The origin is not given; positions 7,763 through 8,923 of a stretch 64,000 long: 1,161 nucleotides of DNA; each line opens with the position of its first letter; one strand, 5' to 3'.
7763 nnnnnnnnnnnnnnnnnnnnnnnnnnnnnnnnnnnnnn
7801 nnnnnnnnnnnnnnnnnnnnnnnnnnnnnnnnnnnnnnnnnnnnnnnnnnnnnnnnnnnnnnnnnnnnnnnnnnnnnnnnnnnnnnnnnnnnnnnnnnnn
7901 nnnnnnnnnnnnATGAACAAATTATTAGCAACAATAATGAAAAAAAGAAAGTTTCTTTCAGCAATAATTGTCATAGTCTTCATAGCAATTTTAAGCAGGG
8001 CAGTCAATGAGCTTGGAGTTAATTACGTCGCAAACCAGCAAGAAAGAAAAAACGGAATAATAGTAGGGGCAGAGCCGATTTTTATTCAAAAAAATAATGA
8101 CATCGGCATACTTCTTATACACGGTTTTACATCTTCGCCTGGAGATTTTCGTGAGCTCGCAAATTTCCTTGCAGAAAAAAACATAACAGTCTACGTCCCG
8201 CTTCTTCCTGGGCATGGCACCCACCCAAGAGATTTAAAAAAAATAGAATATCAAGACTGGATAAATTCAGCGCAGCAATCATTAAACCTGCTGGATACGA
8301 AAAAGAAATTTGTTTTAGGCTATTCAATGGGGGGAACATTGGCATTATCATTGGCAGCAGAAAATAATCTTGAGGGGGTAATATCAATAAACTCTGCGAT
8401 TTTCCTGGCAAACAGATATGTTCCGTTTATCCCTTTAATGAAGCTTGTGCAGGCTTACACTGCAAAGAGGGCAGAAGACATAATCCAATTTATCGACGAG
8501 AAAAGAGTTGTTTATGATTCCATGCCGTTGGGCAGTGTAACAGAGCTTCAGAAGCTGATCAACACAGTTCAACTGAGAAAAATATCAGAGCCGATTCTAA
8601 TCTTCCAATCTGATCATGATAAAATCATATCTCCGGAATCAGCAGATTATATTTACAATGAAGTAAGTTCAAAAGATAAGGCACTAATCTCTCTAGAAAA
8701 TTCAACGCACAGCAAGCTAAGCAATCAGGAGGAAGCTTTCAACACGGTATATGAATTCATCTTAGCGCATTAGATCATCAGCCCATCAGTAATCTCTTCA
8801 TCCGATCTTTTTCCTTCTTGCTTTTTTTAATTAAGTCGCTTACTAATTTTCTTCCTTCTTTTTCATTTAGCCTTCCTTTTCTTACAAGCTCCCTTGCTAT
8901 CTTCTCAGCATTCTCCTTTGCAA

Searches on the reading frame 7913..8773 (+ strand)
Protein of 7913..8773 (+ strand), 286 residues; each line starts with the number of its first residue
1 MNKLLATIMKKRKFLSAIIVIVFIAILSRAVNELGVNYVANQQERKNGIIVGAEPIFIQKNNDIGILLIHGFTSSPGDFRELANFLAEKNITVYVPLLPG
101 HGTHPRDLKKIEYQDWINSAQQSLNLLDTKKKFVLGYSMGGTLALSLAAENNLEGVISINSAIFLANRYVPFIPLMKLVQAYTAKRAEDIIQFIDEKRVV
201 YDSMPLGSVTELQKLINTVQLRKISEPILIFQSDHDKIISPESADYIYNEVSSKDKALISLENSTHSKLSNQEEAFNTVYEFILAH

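Call 25: search_protein_families(library=pfam, proteins=[window:7913-8773:+], max_evalue=0.001)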
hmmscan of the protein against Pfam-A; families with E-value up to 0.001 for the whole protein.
window:7913-8773:+ (286 aa): 9 families
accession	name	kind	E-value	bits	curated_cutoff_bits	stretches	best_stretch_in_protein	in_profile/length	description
PF12146.15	Hydrolase_4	-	4.1e-21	75.8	27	1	66-269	7-235/239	Serine aminopeptidase, S33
PF00561.26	Abhydrolase_1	-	5.7e-16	59.4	25.8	1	66-167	3-102/245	alpha/beta hydrolase fold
PF12697.13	Abhydrolase_6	-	1.2e-12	49.4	26.3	1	66-266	1-204/217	Alpha/beta hydrolase family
PF12740.14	PETase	-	2.3e-06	27.6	28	0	221-273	164-218/263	PET hydrolase-like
PF00326.27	Peptidase_S9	-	1.5e-05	25.1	22.6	1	106-285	38-208/213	Prolyl oligopeptidase family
PF05728.18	UPF0227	-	2.3e-05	24.8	21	1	66-251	2-160/187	Uncharacterised protein family (UPF0227)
PF20434.5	BD-FAE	-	2.7e-05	24.2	26.8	1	116-248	76-212/215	BD-FAE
PF01738.24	DLH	-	7.8e-05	22.8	21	0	123-158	90-126/217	Dienelactone hydrolase family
PF06342.18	DUF1057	-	0.0003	20.4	21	1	66-180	38-154/297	Alpha/beta hydrolase of unknown function (DUF1057)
